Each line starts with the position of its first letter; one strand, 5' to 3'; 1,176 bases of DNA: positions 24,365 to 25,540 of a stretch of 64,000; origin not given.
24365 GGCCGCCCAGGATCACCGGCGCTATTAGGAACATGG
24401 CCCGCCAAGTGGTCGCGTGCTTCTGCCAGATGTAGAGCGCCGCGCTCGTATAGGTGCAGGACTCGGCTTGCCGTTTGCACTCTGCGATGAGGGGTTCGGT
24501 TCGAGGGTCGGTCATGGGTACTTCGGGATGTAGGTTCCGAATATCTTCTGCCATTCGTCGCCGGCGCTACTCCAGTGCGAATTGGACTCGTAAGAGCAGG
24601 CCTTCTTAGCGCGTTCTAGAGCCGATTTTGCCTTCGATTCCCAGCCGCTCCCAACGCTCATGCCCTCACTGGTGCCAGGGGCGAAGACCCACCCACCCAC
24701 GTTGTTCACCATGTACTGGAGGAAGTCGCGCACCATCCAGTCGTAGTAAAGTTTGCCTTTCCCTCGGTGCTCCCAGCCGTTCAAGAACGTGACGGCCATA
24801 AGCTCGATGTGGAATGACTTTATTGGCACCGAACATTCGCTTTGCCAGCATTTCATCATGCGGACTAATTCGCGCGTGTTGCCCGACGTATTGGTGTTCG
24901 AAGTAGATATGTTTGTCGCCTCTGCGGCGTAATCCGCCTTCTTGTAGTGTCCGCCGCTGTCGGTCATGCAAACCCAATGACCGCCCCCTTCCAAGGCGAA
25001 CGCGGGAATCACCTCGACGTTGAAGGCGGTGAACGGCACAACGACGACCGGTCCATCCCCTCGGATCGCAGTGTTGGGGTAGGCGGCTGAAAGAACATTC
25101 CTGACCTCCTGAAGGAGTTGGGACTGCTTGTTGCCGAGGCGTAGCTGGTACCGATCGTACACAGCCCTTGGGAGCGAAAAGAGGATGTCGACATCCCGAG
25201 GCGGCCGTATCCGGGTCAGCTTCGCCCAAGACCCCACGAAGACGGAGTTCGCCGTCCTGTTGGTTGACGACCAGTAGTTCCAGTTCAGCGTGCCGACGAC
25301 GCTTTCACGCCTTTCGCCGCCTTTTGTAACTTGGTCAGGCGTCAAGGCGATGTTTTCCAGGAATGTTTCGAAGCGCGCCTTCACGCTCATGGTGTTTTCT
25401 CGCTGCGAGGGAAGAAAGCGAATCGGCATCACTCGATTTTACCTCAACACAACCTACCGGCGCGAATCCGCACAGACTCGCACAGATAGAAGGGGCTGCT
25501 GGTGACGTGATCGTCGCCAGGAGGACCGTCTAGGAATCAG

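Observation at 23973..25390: Translationally coupled SMODS nucleotidyltransferase + SLATT two-TM effector carried as transposon cargo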

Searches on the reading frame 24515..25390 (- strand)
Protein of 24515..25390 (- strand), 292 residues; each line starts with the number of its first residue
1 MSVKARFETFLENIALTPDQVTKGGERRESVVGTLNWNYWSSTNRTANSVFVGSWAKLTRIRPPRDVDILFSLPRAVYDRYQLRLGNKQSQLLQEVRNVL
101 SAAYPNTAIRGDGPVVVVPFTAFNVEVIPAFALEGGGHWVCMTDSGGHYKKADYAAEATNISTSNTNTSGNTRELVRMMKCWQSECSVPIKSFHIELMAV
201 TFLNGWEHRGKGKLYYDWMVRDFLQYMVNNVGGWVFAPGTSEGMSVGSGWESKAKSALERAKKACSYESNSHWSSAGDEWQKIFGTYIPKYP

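Call 3: search_protein_families(library=pfam, proteins=[window:24515-25390:-], max_evalue=1)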
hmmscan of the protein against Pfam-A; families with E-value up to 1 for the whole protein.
window:24515-25390:- (292 aa): 1 family
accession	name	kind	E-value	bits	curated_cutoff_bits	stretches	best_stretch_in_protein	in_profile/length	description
PF18144.7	SMODS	-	2.2e-29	103.2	26.5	1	1-165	1-164/164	Second Messenger Oligonucleotide or Dinucleotide Synthetase domain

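Call 4: search_protein_families(library=padloc, proteins=[window:24515-25390:-], max_evalue=1)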
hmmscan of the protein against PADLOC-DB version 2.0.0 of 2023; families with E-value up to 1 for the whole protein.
window:24515-25390:- (292 aa): 29 families (the best 25 are shown)
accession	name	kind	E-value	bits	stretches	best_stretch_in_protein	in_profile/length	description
PDLC00814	Cyclase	-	7.8e-113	374.7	1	2-290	4-292/295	oligonucleotide-cyclase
PDLC00786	Cyclase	-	3e-92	307.2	1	1-289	1-292/293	oligonucleotide-cyclase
PDLC00796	Cyclase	-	4.6e-65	218.6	1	1-290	1-286/432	oligonucleotide-cyclase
PDLC00792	Cyclase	-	5.7e-48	161.4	1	1-230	1-229/236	oligonucleotide-cyclase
PDLC00823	Cyclase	-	3.2e-41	139.9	1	2-291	4-284/285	oligonucleotide-cyclase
PDLC00776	Cyclase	-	2.4e-31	107.2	1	3-291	5-286/287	oligonucleotide-cyclase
PDLC00771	Cyclase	-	1.6e-29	101.1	1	26-185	22-186/271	oligonucleotide-cyclase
PDLC00809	Cyclase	-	2.6e-26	90.9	1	2-290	3-294/295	oligonucleotide-cyclase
PDLC00804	Cyclase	-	9.4e-26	89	1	27-207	5-193/256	oligonucleotide-cyclase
PDLC00802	Cyclase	-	2.7e-23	80.7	2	122-291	155-331/332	oligonucleotide-cyclase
PDLC00805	Cyclase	-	1.1e-21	75.6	1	7-265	29-283/314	oligonucleotide-cyclase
PDLC00818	Cyclase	-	2.1e-15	55.1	2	121-290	130-294/322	oligonucleotide-cyclase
PDLC00820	Cyclase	-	3.5e-15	54.1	1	7-289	7-276/324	oligonucleotide-cyclase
PDLC00803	Cyclase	-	1.5e-14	52.3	1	11-264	11-241/253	oligonucleotide-cyclase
PDLC00769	Cyclase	-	1.9e-11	41.9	1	63-203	64-196/261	oligonucleotide-cyclase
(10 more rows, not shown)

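Call 8: search_protein_families(library=ncbifam, proteins=[window:24515-25390:-], max_evalue=0.01)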
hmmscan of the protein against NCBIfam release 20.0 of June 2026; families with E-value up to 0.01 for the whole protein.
window:24515-25390:- (292 aa): 3 families
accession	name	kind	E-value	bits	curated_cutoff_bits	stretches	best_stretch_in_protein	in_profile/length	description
NF041117.1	CBASS_cyclase_b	equivalog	1.9e-30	106.4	200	1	7-285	1-275/275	CBASS oligonucleotide cyclase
NF041116.1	CBASS_cyclase_a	equivalog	2.7e-14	53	200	1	6-229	3-233/317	CBASS oligonucleotide cyclase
TIGR03671.1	cca_archaeal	equivalog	5e-05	22.3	281.3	1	23-144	18-132/410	CCA tRNA nucleotidyltransferase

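Call 9: search_solved_structures(query=window:24515-25390:-, max_evalue=0.01, show_alignments=2)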
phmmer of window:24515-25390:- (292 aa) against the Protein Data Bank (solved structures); distinct sequences matched with E-value up to 0.01: 3.
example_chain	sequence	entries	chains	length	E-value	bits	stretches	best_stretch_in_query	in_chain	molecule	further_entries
6p8u_A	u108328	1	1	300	2.1e-06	30.3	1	38-207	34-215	Nucleotidyltransferase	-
6p82_A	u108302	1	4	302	2.2e-06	30.3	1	38-207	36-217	Nucleotidyltransferase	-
6p8j_C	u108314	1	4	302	5.4e-05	25.7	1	38-207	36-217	Nucleotidyltransferase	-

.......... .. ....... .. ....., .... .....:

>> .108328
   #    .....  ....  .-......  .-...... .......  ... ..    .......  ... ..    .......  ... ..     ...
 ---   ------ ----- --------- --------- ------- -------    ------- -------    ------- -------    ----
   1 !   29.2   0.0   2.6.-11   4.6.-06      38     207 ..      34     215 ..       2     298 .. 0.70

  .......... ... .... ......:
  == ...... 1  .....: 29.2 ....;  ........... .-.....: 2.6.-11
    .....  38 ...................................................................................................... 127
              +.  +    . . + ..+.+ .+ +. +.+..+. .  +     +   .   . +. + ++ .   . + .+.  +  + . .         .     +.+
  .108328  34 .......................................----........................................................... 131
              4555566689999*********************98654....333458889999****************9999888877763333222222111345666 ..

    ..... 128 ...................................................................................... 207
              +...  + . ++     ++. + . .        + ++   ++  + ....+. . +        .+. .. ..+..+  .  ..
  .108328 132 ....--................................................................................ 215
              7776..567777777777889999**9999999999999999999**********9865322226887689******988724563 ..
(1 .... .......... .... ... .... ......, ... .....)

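Call 15: find_homologous_proteins(query=window:24515-25390:-, max_evalue=1e-10)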
Query window:24515-25390:- (292 aa): 1386 proteins with E <= 1e-10 among 1897 candidates; the best 120 are listed.
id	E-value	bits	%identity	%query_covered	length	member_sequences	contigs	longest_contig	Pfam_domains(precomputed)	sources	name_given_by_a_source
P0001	6.4e-200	680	100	100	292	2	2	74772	PF18144.8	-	-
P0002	1.6e-139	482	68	100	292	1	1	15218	PF18144.8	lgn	-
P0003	2.1e-139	482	71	100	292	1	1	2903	PF18144.8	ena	-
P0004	3.3e-136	471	68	100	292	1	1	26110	PF18144.8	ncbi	-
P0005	1.0e-135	470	67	100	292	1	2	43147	PF18144.8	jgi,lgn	jgi:hypothetical protein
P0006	1.1e-135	470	67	100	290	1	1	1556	PF18144.8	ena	-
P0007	3.4e-135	468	68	100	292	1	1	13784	PF18144.8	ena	-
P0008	7.0e-135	467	69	99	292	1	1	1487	PF18144.8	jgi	jgi:hypothetical protein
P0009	1.8e-133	462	67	100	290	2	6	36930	PF18144.8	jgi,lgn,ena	-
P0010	9.1e-133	460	67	100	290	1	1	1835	PF18144.8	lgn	-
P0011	5.1e-132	458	67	100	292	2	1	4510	PF18144.8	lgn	-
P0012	5.6e-130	451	66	100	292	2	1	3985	PF18144.8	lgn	-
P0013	1.3e-129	450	66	100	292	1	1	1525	PF18144.8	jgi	jgi:hypothetical protein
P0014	1.4e-128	446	66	99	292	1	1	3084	PF18144.8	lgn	-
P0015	6.6e-128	444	67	99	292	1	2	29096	PF18144.8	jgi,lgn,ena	-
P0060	3.2e-116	406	62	99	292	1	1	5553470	PF18144.8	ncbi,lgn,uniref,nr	ncbi:SMODS domain-containing nucleotidyltransferase [Phenylobacterium montanum]|uniref:Nucleotidyltr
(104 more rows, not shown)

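Call 16: find_encoding_contigs(protein=P0001, flank=10000, max_places=4)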
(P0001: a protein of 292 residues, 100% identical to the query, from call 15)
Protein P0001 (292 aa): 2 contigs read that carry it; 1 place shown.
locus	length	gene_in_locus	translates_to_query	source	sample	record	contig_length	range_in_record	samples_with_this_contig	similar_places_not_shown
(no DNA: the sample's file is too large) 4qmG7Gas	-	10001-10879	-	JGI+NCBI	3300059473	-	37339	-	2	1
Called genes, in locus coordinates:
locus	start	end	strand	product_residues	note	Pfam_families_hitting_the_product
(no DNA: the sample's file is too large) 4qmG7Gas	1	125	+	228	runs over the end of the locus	-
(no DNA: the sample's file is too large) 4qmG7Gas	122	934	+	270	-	PF04397:LytTR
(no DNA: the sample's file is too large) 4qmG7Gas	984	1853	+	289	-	PF00590:TP_methylase, PF23016:RsmI_C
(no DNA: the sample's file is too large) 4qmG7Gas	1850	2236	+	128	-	PF02021:UPF0102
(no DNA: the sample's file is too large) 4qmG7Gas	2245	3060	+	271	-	PF13369:Transglut_core2, PF13371:TPR_9 (weak)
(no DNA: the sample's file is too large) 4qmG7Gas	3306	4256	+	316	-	PF02951:GSH-S_N, PF02955:GSH-S_ATP, PF08443:RimK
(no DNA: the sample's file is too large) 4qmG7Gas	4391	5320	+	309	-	PF13541:ChlI, PF01078:Mg_chelatase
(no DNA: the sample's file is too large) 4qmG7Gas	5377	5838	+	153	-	-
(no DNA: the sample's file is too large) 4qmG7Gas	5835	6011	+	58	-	-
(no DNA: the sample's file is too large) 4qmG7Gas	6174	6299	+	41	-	-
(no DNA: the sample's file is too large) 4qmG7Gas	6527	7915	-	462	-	PF00239:Resolvase, PF07508:Recombinase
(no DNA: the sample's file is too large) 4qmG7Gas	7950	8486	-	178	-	-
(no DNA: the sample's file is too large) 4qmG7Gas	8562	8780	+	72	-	PF13560:HTH_31, PF12844:HTH_19, PF01381:HTH_3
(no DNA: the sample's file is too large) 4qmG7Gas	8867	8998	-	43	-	-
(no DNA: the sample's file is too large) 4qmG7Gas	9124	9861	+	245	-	-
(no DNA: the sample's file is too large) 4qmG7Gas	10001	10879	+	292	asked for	PF18144:SMODS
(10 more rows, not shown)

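Call 17: find_encoding_contigs(protein=P0004, flank=8000, max_places=3)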
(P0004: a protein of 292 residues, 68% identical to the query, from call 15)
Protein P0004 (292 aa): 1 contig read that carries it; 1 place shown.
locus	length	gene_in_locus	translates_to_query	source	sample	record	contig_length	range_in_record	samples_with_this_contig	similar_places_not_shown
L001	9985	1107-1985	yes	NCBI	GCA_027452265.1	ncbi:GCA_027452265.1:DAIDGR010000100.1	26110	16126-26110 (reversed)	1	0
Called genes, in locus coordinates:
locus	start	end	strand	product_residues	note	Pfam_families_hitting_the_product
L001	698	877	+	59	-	-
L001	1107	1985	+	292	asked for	PF18144:SMODS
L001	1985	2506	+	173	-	-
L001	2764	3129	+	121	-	-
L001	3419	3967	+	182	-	PF13302:Acetyltransf_3, PF00583:Acetyltransf_1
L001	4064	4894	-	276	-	PF13424:TPR_12 (faint), PF00515:TPR_1 (faint), PF07719:TPR_2 (faint), PF13181:TPR_8 (faint), PF13428:TPR_14 (faint), PF13371:TPR_9 (faint), PF13414:TPR_11 (faint), PF13432:TPR_16, +2 more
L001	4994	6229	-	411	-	PF00202:Aminotran_3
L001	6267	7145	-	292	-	PF19420:DDAH_eukar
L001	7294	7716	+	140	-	PF13404:HTH_AsnC-type, PF13412:HTH_24, PF01037:AsnC_trans_reg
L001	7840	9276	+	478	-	PF00330:Aconitase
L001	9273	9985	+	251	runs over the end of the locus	PF13468:Glyoxalase_3 (faint), PF00903:Glyoxalase, PF13669:Glyoxalase_4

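Call 18: find_encoding_contigs(protein=P0060, flank=8000, max_places=3)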
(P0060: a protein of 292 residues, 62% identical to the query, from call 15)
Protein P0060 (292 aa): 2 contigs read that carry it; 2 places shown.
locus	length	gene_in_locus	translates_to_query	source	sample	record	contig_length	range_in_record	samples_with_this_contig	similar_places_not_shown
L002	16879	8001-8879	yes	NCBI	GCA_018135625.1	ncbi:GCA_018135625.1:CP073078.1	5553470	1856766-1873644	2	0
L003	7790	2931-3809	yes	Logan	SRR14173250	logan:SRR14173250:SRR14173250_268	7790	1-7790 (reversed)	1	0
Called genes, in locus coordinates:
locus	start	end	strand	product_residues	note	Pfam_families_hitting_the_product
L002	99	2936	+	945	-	PF03389:MobA_MobL, PF05970:PIF1 (weak), PF13086:AAA_11 (faint), PF13245:AAA_19, PF13604:AAA_30, PF01443:Viral_helicase1 (faint), PF22232:TraI_hel_assoc_N, PF18335:SH3_13 (weak)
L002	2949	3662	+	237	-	PF19613:DUF6118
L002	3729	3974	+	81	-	-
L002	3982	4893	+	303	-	PF18765:Polbeta (weak), PF05168:HEPN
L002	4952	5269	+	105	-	-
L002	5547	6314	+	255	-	-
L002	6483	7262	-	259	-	-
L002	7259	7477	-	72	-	-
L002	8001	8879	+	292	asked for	PF18144:SMODS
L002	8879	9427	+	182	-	-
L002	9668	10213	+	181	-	-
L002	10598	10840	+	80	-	-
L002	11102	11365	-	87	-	-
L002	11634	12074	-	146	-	-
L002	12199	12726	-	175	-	-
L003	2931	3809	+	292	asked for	PF18144:SMODS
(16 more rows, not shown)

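Call 24: search_solved_structures(query=A1, max_evalue=0.01)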
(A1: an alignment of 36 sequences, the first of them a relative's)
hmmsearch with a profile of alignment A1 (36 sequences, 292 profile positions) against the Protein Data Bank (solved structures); distinct sequences matched with E-value up to 0.01: 6.
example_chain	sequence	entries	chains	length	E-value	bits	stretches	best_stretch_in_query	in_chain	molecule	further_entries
6p8u_A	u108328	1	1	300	4.9e-17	65.2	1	2-289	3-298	Nucleotidyltransferase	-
6p82_A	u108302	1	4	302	5.1e-17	65.1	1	2-289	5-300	Nucleotidyltransferase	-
6p8j_C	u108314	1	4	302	2.5e-15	59.6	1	2-289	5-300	Nucleotidyltransferase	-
9sa5_A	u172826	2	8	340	0.00064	22.1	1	1-291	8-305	CD-NTase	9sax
9sa4_A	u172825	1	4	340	0.0007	22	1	1-291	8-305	CD-NTase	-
7ljm_A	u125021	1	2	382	0.0033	19.8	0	1-70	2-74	CD-NTase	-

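Call 26: find_related_loci(query=A1, collection=genome_contigs, flank=10000)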
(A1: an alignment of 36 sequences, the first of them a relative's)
Query A1 (292 aa) in genome_contigs; peptide patterns used: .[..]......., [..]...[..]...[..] (x = any residue, [..] = any of these).
198 stretches matched a pattern; 94 encode a relative of the query (tblastn E <= 1e-3); the best 80 are kept; 80 distinct loci.
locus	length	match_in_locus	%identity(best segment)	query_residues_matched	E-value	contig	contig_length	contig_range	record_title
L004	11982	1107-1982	68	1-292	4e-142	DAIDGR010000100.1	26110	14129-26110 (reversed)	MAG TPA_asm: Caulobacteraceae bacterium isolate clean328 k141_365136, whole genome shotgun sequence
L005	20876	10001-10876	62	1-292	4e-123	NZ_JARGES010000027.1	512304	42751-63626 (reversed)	Mesorhizobium sp. YIM 152430 Scaffold27, whole genome shotgun sequence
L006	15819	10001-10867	62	1-290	3e-123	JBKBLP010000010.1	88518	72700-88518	MAG: Roseinatronobacter sp. isolate 21H_022.bin.48 NODE_269_length_88518_cov_4.563763, whole genome shotgun sequence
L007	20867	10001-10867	61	1-290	5e-121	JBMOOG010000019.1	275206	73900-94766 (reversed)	MAG: Pseudomonadota bacterium isolate Betzabe_MAG096 MAG096_19, whole genome shotgun sequence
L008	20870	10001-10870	60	1-291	3e-119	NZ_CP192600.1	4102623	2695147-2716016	MAG: Tabrizicola sp. BL-A-41-H6 isolate Passages #2 and #5 chromosome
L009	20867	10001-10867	58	1-290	2e-115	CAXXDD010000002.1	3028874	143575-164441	MAG: Longimicrobiales bacterium isolate b3959559-3b23-4102-94a7-0dacaa5f4209 genome assembly, contig: contig_2, whole ge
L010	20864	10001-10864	57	2-290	1e-114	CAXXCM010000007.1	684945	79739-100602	MAG: Longimicrobiales bacterium isolate e412ea47-5c19-4bf7-87cc-fdbf85f107b6 genome assembly, contig: contig_7, whole ge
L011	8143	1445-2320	58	1-292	5e-114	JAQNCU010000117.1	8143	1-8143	MAG: Acidocella sp. isolate RAIPG19 spades_3541, whole genome shotgun sequence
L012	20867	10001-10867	57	1-290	4e-113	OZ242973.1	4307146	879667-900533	MAG: Longimicrobiales bacterium isolate 604f19ae-e220-46ce-a052-2e0d8117235f genome assembly, chromosome: 1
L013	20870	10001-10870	59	1-291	6e-110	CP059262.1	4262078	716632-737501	MAG: Exiguobacterium profundum isolate SSD5 chromosome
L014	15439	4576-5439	59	1-289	4e-109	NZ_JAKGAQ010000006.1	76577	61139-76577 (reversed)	Octadecabacter dasysiphoniae strain G9-8 NODE_6_length_76577_cov_434.110353, whole genome shotgun sequence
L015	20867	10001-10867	54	1-289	3e-106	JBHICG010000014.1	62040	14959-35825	MAG: Candidatus Scalinduaceae bacterium isolate FS_1_bin.16 NODE_18_length_62040_cov_15.020908, whole genome shotgun seq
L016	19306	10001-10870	54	1-289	1e-104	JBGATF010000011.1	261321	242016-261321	MAG: Limisphaerales bacterium isolate MAG_AAO_H10.62 AAOH10-62_opera_contig_199, whole genome shotgun sequence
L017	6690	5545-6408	56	1-289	5e-104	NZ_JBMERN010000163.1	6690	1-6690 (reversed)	Loktanella sp. DJP18 163, whole genome shotgun sequence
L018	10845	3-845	54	8-289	6e-103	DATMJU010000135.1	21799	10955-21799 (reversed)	MAG TPA_asm: Vicinamibacterales bacterium isolate SMAG_U13578 k141_291240, whole genome shotgun sequence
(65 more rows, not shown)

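Call 34: predict_structure(alignment_id=A1)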
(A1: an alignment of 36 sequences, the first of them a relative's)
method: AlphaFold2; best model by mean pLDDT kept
length: 292 residues; sequences in the alignment: 36
mean_pLDDT: 94.7   pTM: 0.90
mean pLDDT of the five models: 94.7, 94.5, 94.1, 92.7, 92.7
residues with pLDDT >= 90: 265; 70-90: 24; 50-70: 3; < 50: 0
segments of 3 or more residues with pLDDT < 50: none
pLDDT, mean of each block of 10 residues (from residue 1): 91 94 94 98 97 94 87 96 91 96 95 87 92 92 90 96 98 98 96 97 96 97 98 96 95 98 97 96 97 82
secondary structure, 60 per line:
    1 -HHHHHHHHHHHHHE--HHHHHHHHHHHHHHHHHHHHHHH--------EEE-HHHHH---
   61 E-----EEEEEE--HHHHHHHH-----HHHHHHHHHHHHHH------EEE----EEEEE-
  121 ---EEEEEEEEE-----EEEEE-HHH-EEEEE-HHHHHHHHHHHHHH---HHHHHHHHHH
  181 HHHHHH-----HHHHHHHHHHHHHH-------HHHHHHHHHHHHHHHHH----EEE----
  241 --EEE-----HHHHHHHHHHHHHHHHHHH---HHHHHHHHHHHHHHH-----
elements in order: H2-14 H18-40 E49-51 H53-57 E67-72 H75-82 H88-101 E108-110 E115-119 E124-132 E138-142 E148-152 H154-167 H171-186 H192-205 H213-229 E234-236 E243-245 H251-269 H273-287

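Call 37: fold_search(model_id=the predicted structure, library=pdb)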
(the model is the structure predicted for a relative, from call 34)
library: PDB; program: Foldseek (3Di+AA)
matches with E <= 10: 372; with E <= 0.001: 244
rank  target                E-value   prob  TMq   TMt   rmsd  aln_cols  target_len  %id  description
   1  6p82_A                3.7e-14  1.00  0.81  0.79   3.3       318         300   21  Structure of P. aeruginosa ATCC27853 CdnD, Apo form 1 (released 2019-12-25)
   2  6p82_D                1.1e-13  1.00  0.80  0.78   3.5       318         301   21  Structure of P. aeruginosa ATCC27853 CdnD, Apo form 1 (released 2019-12-25)
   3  6p8u_A                2.0e-13  1.00  0.78  0.76   3.4       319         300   22  Structure of P. aeruginosa ATCC27853 CdnD:HORMA2:Peptide 1 complex (released 2019-12-25)
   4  6p82_B                2.4e-13  1.00  0.81  0.78   3.1       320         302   22  Structure of P. aeruginosa ATCC27853 CdnD, Apo form 1 (released 2019-12-25)
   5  6p8j_A                4.9e-13  1.00  0.81  0.79   3.1       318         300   19  Structure of P. aeruginosa ATCC27853 CdnD D62N/D64N mutant bound to ATP (released 2019-12-25)
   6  8ysi                  5.4e-11  1.00  0.73  0.66   7.2       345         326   15  Crystal structure of the Deinococcus wulumuqiensis CD-NTase DwCdnB in complex with UTP (released 2025-01-29)
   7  7d4u                  5.7e-11  1.00  0.70  0.61   4.9       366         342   16  ATP complex with double mutant cyclic trinucleotide synthase CdnD (released 2021-03-17)
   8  6u7b_A                6.0e-11  1.00  0.68  0.64   5.7       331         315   16  Structure of E. coli MS115-1 CdnC:HORMA-deltaN complex (released 2019-12-25)
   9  7d4o_A                7.1e-11  1.00  0.74  0.64   4.3       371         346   16  cyclic trinucleotide synthase CdnD in complex with ATP and ADP (released 2021-03-17)
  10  8ysn                  7.9e-11  1.00  0.78  0.73   4.6       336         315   16  Crystal structure of the Deinococcus wulumuqiensis CD-NTase DwCdnB Ear-cut mutant (released 2025-01-29)
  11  7ljo                  7.9e-11  1.00  0.75  0.75   3.6       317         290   14  Structure of the Bacteroides fragilis CD-NTase CdnB in complex with ADP (released 2021-06-02)
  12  7ljl_A                1.1e-10  1.00  0.74  0.64   4.1       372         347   16  Structure of the Enterobacter cloacae CD-NTase CdnD in complex with ATP (released 2021-06-02)
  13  8yss                  1.2e-10  1.00  0.75  0.67   7.1       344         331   15  Crystal structure of the apo form of Deinococcus wulumuqiensis CD-NTase DwCdnB (released 2025-01-29)
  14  7d4s                  1.4e-10  1.00  0.74  0.64   4.3       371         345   16  apo-form cyclic trinucleotide synthase CdnD (released 2021-03-17)
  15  8yso                  2.0e-10  1.00  0.74  0.70   4.7       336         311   16  Crystal structure of the Deinococcus wulumuqiensis CD-NTase DwCdnB Ear-cut mutant in complex with ATP (released 2025-01-29)
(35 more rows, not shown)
